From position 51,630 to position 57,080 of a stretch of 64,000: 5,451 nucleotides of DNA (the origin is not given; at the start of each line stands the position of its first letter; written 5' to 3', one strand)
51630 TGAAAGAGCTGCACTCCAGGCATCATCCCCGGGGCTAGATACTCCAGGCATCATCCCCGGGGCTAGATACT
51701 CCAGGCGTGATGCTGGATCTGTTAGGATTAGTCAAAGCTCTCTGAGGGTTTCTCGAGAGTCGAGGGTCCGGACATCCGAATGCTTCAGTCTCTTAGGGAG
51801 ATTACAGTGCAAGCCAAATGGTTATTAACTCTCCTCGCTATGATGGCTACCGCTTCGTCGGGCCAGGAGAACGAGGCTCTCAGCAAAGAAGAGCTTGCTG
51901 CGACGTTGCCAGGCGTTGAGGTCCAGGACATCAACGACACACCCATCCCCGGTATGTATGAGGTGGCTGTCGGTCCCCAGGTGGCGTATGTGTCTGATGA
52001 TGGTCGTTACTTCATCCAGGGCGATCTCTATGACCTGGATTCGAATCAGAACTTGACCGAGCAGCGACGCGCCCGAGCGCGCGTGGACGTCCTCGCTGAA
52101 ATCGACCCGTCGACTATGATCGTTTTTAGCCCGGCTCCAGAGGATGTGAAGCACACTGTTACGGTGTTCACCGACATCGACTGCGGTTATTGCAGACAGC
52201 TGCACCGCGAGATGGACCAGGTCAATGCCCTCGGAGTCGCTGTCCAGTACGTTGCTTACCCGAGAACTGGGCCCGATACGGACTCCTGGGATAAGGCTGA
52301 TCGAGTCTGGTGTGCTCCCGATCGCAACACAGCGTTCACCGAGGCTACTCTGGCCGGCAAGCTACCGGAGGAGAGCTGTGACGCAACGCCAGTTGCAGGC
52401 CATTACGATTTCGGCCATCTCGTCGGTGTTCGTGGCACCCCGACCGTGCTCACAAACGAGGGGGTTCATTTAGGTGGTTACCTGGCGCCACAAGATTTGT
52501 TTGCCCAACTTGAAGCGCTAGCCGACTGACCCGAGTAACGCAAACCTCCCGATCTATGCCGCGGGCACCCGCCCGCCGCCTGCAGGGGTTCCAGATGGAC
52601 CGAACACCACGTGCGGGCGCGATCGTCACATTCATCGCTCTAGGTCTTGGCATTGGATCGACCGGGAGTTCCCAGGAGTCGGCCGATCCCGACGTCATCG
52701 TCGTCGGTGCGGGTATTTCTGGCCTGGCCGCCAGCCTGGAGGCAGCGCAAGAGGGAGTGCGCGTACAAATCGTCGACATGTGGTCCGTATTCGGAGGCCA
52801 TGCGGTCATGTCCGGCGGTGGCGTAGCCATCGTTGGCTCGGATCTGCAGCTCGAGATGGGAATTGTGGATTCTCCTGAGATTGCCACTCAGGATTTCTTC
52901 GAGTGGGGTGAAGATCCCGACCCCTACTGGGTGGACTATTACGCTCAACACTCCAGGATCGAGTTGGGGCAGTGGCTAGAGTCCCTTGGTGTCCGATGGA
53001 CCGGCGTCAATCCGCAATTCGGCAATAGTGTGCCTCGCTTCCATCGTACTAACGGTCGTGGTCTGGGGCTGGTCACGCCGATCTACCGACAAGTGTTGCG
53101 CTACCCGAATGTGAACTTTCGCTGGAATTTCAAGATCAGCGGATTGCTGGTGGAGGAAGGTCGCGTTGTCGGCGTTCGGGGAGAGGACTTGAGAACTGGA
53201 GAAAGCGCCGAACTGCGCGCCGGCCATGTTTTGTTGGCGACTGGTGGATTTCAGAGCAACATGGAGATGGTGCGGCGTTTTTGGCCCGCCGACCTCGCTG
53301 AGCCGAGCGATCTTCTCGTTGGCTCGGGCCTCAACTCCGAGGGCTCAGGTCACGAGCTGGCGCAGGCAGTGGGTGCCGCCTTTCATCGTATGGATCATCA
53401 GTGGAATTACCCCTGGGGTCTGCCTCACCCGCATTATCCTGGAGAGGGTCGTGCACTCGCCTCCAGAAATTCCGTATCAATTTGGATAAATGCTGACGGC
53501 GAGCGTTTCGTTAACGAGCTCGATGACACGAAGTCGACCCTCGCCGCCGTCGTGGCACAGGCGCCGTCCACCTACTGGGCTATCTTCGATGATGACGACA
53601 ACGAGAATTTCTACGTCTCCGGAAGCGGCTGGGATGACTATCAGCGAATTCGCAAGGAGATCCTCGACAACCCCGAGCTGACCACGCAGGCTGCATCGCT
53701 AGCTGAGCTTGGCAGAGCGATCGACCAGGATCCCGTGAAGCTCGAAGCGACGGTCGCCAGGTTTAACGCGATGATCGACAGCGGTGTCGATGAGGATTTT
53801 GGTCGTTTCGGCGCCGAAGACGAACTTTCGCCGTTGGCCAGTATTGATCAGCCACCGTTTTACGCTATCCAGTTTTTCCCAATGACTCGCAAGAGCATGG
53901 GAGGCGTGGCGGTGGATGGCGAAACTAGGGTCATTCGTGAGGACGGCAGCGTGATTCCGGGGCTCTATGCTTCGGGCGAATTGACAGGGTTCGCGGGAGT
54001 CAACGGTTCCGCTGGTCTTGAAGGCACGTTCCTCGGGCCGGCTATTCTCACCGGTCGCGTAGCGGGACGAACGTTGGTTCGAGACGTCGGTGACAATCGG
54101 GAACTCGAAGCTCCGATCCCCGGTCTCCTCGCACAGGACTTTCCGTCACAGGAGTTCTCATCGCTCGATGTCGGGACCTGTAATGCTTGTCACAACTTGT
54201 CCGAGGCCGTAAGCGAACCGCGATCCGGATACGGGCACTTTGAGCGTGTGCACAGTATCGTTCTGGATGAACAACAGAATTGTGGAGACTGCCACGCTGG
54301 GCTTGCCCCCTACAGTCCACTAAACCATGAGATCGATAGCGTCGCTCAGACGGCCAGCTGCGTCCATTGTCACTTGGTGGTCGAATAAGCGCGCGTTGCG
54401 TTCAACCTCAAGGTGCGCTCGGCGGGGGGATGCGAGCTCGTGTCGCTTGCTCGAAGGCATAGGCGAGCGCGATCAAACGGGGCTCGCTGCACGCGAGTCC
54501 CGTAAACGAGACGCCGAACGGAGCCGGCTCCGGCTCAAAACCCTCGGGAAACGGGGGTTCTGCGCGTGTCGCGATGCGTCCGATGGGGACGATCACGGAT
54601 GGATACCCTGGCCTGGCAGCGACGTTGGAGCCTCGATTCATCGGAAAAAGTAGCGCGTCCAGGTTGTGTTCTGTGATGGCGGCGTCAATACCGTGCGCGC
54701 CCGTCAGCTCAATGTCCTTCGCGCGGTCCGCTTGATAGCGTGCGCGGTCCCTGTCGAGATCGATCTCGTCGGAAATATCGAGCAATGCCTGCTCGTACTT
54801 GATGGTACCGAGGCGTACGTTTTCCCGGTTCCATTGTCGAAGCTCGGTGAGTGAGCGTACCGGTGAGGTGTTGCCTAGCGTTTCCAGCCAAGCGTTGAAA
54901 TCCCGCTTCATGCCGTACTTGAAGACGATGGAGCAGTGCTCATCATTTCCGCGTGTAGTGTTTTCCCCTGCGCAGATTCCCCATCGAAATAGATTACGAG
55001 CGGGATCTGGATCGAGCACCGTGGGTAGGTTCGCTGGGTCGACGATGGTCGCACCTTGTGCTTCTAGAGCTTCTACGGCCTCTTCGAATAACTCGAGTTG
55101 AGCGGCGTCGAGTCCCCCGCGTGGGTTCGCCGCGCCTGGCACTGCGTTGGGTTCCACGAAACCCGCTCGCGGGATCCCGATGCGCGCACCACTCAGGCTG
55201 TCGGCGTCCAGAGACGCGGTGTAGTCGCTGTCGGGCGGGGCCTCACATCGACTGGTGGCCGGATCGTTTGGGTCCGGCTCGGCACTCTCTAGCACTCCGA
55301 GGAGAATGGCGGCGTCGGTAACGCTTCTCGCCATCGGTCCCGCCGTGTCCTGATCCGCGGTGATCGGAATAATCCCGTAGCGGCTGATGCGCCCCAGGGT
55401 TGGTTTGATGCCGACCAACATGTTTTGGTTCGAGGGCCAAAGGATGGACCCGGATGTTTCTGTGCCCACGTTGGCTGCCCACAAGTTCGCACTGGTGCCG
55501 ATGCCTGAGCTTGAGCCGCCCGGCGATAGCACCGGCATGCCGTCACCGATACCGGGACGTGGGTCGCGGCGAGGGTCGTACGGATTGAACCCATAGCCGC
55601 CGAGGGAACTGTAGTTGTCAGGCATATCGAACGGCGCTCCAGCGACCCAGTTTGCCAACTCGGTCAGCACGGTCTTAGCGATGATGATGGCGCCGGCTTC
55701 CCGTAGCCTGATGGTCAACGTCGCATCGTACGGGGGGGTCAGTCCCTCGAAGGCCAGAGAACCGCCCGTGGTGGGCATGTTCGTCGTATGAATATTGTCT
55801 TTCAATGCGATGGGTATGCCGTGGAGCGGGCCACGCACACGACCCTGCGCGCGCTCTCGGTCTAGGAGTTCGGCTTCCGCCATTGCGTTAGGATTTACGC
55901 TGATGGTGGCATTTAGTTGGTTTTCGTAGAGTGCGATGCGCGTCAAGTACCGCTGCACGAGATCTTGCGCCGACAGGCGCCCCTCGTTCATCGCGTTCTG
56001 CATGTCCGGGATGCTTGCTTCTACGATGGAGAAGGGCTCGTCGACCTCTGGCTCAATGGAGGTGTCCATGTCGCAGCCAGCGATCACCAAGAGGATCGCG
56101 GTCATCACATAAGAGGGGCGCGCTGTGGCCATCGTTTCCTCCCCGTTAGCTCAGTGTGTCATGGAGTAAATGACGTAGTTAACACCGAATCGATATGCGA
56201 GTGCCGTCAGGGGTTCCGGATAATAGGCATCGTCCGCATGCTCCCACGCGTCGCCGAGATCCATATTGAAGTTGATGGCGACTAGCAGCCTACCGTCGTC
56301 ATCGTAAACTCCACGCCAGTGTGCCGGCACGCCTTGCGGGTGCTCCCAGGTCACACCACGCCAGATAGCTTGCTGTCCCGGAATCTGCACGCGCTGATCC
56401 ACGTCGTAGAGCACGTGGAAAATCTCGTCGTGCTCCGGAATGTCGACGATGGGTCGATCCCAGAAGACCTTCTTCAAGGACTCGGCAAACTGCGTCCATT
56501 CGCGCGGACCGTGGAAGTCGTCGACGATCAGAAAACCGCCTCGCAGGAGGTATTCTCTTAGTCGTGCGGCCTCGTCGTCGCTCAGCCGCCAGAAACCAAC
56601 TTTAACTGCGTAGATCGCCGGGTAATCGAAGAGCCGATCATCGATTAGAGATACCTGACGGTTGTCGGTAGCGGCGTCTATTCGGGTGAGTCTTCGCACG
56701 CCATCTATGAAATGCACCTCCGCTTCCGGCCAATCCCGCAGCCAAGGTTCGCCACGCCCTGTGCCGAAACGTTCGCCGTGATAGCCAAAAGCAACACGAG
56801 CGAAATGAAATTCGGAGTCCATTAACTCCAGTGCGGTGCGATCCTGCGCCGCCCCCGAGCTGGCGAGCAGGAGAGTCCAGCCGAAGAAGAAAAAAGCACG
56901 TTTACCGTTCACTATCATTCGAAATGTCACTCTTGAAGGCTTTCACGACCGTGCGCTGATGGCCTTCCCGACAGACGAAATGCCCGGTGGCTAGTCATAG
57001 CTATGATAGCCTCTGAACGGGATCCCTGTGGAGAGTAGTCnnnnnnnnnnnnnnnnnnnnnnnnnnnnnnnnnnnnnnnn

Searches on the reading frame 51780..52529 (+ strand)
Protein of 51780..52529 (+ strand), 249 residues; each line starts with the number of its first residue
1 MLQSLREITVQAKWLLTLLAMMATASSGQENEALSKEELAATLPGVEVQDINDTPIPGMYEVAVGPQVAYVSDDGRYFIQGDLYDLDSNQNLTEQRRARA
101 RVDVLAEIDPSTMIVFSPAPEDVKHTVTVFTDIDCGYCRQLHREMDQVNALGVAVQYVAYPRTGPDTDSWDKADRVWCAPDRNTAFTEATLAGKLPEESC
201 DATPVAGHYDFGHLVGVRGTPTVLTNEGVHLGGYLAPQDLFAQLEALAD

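Call 56: search_protein_families(library=pfam, proteins=[window:51780-52529:+], max_evalue=0.001)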
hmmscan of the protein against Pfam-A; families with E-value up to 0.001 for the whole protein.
window:51780-52529:+ (249 aa): 3 families
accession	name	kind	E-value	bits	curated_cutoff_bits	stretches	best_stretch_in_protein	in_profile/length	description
PF10411.14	DsbC_N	-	3.8e-24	84.5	25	1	29-94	4-70/70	Disulfide bond isomerase protein N-terminal domain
PF13098.12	Thioredoxin_2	-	8.8e-20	71.4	27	1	121-242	3-102/104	Thioredoxin-like domain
PF13462.12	Thioredoxin_4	-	0.00092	19.9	23.2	0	122-183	12-76/165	Thioredoxin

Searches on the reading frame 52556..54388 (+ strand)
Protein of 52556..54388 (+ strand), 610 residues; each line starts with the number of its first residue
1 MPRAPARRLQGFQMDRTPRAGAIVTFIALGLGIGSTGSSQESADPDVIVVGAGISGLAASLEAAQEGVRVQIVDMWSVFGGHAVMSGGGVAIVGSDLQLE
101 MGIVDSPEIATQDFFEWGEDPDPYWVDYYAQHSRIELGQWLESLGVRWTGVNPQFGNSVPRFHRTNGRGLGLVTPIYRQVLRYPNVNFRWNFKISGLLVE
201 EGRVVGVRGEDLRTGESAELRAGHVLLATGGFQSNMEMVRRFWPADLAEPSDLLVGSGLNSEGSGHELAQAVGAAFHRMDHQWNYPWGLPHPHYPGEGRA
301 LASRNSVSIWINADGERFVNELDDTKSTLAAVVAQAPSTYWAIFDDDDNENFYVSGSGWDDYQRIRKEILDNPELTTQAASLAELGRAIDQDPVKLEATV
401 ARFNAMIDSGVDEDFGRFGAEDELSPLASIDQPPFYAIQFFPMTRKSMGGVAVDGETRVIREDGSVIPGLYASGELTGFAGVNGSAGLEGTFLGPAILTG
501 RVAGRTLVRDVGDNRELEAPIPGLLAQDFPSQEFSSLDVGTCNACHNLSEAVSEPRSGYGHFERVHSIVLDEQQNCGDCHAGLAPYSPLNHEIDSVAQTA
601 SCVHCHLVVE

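Call 56: search_protein_families(library=pfam, proteins=[window:52556-54388:+], max_evalue=0.001)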
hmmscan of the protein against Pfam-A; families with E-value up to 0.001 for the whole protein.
window:52556-54388:+ (610 aa): 9 families
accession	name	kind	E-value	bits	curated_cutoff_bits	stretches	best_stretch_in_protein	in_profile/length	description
PF00890.30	FAD_binding_2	-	2.3e-61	208.7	20.4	1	46-493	1-414/414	FAD binding domain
PF03486.20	HI0933_like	-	1.8e-09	37.8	50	1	46-90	2-46/244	HI0933-like protein Rossmann domain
PF12831.13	FAD_oxidored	-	2e-07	31.1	27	1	46-90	1-45/416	FAD dependent oxidoreductase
PF07992.20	Pyr_redox_2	-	3.5e-06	27.1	26.1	1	46-234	2-112/291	Pyridine nucleotide-disulphide oxidoreductase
PF01266.30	DAO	-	9.2e-06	25.8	27.9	1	46-94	1-49/353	FAD dependent oxidoreductase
PF13450.12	NAD_binding_8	-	1.3e-05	25.8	21.9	1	49-83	1-35/68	NAD(P)-binding Rossmann-like domain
PF14522.11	Cytochrome_C7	-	4.4e-05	23.7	24.8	1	539-606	13-66/67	Cytochrome c7 and related cytochrome c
PF01946.23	Thi4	-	0.00026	20.8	26.2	1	41-87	14-61/235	Thi4 family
PF03264.19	Cytochrom_NNT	-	0.0008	19.6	24.1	1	532-584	118-168/174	NapC/NirT cytochrome c family, N-terminal region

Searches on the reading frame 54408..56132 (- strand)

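Call 56: search_protein_families(library=pfam, proteins=[window:54408-56132:-], max_evalue=0.001)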
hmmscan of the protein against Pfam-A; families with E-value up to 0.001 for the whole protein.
window:54408-56132:- (574 aa): 1 family
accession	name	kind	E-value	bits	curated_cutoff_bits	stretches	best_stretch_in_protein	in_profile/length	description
PF01425.27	Amidase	-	2.9e-63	214.9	27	1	57-550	1-441/445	Amidase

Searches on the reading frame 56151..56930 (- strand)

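Call 50: search_protein_families(library=pfam, proteins=[window:56151-56930:-], max_evalue=0.001)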
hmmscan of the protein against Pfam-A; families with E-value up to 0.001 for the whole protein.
window:56151-56930:- (259 aa): 1 family
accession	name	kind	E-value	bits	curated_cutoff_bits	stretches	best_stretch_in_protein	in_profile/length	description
PF13709.12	DUF4159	-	4e-41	141.2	25.9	1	45-257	4-202/202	Domain of unknown function (DUF4159)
